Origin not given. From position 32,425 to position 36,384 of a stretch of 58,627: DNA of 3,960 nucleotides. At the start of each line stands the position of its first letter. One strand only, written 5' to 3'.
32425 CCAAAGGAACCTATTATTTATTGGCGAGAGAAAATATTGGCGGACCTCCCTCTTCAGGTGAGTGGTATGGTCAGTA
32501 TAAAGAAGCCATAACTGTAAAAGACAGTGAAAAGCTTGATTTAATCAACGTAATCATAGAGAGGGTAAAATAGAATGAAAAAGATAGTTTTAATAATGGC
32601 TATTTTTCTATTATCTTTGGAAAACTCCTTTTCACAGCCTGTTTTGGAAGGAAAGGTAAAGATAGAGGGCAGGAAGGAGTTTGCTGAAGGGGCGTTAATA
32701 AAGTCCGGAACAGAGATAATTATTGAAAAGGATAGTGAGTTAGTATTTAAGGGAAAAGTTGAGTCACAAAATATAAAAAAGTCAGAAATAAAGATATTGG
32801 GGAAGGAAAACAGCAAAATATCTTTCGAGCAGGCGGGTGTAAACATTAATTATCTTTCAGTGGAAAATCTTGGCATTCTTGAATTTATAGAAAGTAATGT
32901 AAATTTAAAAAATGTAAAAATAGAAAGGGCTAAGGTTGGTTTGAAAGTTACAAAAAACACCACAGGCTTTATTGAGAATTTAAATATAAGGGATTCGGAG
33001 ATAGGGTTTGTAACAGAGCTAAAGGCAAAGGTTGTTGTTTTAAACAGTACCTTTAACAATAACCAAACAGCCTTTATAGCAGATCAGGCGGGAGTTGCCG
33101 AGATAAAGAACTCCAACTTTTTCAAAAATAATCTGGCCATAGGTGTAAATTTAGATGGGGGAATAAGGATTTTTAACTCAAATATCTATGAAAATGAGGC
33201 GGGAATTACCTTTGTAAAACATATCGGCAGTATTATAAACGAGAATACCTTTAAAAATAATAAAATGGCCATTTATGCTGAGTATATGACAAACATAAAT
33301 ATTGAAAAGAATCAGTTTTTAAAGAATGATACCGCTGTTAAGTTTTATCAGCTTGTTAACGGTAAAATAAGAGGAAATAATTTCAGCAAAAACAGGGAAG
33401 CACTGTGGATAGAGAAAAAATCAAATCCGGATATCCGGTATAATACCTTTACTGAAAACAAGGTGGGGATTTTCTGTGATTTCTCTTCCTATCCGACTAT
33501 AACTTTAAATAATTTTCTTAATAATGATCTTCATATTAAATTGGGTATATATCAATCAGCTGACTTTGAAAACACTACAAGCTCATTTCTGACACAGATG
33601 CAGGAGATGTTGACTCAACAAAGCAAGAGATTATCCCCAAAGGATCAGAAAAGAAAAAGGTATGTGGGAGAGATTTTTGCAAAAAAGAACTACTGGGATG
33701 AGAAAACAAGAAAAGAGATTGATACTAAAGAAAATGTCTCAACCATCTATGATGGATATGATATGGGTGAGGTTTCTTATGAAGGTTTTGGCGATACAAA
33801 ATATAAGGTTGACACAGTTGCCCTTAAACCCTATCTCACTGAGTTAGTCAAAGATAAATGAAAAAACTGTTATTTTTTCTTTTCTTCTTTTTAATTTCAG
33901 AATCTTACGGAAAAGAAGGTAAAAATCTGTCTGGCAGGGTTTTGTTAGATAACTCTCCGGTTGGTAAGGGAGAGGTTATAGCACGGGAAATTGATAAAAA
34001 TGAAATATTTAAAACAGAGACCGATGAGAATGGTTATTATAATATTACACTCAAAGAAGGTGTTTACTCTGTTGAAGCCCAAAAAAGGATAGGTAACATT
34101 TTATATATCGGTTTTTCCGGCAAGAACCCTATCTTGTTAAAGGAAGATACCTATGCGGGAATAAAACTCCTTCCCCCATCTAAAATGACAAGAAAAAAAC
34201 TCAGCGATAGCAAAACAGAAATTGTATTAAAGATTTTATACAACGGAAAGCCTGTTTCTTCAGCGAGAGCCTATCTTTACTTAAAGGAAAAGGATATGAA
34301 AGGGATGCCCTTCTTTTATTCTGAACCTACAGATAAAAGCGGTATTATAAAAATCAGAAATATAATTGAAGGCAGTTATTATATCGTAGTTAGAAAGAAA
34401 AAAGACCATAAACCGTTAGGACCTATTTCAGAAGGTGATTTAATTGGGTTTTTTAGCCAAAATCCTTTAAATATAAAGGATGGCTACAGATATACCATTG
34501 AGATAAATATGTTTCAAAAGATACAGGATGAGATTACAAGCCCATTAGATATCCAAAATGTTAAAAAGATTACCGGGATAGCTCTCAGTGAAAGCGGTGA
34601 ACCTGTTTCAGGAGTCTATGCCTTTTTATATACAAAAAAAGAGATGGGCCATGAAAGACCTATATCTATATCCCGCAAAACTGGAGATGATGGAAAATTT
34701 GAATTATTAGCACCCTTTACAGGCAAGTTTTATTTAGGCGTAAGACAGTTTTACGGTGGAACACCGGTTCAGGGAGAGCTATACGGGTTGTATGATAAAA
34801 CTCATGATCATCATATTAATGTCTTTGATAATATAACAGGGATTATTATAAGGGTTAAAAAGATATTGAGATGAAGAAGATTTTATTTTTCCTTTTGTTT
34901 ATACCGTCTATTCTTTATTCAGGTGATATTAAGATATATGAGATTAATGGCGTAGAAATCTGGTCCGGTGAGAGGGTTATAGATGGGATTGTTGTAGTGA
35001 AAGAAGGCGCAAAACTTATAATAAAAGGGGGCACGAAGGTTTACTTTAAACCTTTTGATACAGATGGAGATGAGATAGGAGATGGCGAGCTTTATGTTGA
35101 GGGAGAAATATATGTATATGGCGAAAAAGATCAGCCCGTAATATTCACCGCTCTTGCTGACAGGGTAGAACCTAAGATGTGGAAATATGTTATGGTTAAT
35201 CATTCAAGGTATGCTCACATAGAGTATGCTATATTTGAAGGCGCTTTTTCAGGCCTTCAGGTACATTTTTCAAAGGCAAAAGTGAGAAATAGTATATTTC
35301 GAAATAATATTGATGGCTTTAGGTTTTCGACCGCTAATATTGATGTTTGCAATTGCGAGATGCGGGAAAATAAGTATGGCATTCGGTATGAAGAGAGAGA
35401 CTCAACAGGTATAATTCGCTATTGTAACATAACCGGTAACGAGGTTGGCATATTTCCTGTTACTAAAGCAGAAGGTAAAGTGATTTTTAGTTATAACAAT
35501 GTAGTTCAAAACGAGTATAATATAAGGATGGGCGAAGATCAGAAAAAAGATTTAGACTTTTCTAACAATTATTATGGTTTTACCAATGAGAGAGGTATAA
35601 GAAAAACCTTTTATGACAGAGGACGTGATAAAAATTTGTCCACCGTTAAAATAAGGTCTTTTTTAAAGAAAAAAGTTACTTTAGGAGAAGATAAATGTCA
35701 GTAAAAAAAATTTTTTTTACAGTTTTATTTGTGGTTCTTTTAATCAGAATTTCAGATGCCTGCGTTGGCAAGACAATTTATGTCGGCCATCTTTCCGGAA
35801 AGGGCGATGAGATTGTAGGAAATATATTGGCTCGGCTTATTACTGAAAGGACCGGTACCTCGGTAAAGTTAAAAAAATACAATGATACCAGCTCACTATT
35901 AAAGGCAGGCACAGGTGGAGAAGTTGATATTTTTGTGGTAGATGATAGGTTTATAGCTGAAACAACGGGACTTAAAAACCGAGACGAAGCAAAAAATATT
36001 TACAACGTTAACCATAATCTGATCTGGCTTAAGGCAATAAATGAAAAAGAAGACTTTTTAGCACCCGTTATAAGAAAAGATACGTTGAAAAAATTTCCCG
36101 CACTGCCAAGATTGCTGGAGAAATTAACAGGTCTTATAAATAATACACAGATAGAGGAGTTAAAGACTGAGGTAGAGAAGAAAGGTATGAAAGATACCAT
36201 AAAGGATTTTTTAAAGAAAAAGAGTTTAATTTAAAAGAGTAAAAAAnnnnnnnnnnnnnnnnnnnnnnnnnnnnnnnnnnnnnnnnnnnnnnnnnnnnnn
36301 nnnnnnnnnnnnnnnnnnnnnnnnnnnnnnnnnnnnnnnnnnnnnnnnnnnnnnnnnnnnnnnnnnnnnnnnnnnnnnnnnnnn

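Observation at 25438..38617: Eleven-gene translationally coupled operon of exported beta-sandwich and beta-helix paralogues, a membrane SpeE-like enzyme and a Tat/polyferredoxin module: candidate undescribed envelope system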

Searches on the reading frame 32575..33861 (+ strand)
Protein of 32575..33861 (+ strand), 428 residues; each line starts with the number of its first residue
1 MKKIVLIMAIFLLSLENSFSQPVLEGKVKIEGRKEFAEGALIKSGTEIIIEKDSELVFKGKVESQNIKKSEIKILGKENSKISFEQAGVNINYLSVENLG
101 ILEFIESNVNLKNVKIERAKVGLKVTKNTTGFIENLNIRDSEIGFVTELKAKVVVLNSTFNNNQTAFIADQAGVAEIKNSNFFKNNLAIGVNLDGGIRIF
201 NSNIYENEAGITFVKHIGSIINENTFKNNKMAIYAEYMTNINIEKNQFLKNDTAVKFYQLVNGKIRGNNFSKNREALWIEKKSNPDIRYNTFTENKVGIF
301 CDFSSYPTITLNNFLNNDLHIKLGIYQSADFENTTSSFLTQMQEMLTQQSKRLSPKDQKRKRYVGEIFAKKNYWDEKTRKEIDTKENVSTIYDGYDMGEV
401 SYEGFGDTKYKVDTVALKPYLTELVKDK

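Call 4: search_protein_families(library=pfam, proteins=[window:32575-33861:+], max_evalue=0.01)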
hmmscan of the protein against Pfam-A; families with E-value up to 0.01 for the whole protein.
window:32575-33861:+ (428 aa): 2 families
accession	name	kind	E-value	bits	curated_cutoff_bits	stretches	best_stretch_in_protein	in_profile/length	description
PF05048.19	NosD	-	1.7e-18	67.3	23.6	1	196-334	48-189/212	Periplasmic copper-binding protein (NosD)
PF12708.12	Pect-lyase_RHGA_epim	-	0.0066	16.7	27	1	79-190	102-211/213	Rhamnogalacturonase A/epimerase, pectate lyase-like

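Call 7: search_protein_families(library=ncbifam, proteins=[window:32575-33861:+], max_evalue=0.01)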
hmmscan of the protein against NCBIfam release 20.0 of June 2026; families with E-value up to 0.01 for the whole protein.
window:32575-33861:+ (428 aa): 2 families
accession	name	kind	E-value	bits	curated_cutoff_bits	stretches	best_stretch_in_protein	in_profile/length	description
TIGR04247.1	NosD_copper_fam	subfamily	5.5e-10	38.4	300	2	200-277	211-289/377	nitrous oxide reductase family maturation protein NosD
TIGR03804.1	para_beta_helix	repeat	2.6e-07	30.2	19.45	2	278-318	3-43/44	parallel beta-helix repeat protein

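Call 48: search_solved_structures(query=window:32575-33861:+, max_evalue=0.1)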
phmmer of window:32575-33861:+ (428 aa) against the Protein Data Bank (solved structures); distinct sequences matched with E-value up to 0.1: 0.

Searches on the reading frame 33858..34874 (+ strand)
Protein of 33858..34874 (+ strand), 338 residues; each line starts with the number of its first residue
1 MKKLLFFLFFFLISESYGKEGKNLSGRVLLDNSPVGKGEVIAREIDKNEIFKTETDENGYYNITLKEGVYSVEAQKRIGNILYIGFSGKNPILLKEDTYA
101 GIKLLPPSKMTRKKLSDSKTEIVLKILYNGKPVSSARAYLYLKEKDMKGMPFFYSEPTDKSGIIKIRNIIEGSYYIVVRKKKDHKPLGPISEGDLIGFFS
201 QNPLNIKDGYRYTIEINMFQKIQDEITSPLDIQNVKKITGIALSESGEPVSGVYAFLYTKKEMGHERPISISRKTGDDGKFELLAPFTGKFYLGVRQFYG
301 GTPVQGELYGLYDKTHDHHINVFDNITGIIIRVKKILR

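Call 4: search_protein_families(library=pfam, proteins=[window:33858-34874:+], max_evalue=0.01)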
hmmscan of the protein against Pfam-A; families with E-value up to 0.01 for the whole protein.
window:33858-34874:+ (338 aa): 8 families
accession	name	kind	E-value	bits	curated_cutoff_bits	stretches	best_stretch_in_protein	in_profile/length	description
PF10670.15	DUF4198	-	1e-09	39.3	34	1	19-75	144-206/209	Domain of unknown function (DUF4198)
PF13620.12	CarboxypepD_reg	-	3.1e-09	37.5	32.3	1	24-76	2-56/82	Carboxypeptidase regulatory-like domain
PF20598.4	DUF6795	-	3.2e-05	24.6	27.4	0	25-71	2-51/103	Domain of unknown function (DUF6795)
PF17210.9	SdrD_B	-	0.00015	22.4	29.7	0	40-79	29-69/112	SdrD B-like domain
PF11974.14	bMG3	-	0.0016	18.8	34.9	0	18-66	11-59/103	Bacterial alpha-2-macroglobulin MG3 domain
PF13715.12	CarbopepD_reg_2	-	0.0017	18.8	32.2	0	47-73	22-49/88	CarboxypepD_reg-like domain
PF17802.7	SpaA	-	0.0024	18.4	23.1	0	130-176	13-56/91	Prealbumin-like fold domain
PF13115.11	YtkA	-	0.0073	17.4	25.9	0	113-151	15-53/85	YtkA-like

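Call 7: search_protein_families(library=ncbifam, proteins=[window:33858-34874:+], max_evalue=0.01)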
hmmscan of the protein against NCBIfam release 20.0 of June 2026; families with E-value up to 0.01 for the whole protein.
window:33858-34874:+ (338 aa): 0 families

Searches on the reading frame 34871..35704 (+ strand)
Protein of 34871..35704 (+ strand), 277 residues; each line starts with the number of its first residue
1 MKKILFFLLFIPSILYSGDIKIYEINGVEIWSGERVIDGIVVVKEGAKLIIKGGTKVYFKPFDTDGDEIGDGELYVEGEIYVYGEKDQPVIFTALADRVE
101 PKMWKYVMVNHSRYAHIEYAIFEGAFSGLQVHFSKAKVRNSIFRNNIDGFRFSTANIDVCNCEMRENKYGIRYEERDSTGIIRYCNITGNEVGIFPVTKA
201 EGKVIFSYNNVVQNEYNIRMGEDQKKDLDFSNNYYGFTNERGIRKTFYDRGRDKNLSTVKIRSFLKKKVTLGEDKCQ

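Call 4: search_protein_families(library=pfam, proteins=[window:34871-35704:+], max_evalue=0.01)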
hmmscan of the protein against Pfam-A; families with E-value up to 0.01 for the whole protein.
window:34871-35704:+ (277 aa): 1 family
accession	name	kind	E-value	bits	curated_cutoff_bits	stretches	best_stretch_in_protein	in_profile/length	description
PF13229.12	Beta_helix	-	1.4e-07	31.8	25.9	1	107-233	26-156/158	Right handed beta helix region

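Call 7: search_protein_families(library=ncbifam, proteins=[window:34871-35704:+], max_evalue=0.01)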
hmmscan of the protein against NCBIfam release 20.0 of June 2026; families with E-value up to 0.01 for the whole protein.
window:34871-35704:+ (277 aa): 0 families

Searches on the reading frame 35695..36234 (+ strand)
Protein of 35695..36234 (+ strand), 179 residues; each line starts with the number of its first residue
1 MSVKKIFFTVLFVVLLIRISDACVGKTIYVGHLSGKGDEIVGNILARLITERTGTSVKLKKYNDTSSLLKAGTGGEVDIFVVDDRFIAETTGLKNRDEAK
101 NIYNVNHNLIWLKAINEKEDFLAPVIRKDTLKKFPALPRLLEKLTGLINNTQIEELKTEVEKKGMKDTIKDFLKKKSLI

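Call 4: search_protein_families(library=pfam, proteins=[window:35695-36234:+], max_evalue=0.01)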
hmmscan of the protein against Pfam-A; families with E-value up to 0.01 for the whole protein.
window:35695-36234:+ (179 aa): 1 family
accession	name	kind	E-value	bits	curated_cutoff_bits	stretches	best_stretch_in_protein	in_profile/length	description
PF04069.17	OpuAC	-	6.4e-10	39.5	21.2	1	120-174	202-256/257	Substrate binding domain of ABC-type glycine betaine transport system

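Call 7: search_protein_families(library=ncbifam, proteins=[window:35695-36234:+], max_evalue=0.01)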
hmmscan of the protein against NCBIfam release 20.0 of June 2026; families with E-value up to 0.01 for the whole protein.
window:35695-36234:+ (179 aa): 1 family
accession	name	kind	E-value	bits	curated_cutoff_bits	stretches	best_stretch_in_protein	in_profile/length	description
NF049931.1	GlyBetbindOsmF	equivalog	0.003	16.7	400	0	123-178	224-281/283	glycine betaine ABC transporter substrate-binding protein OsmF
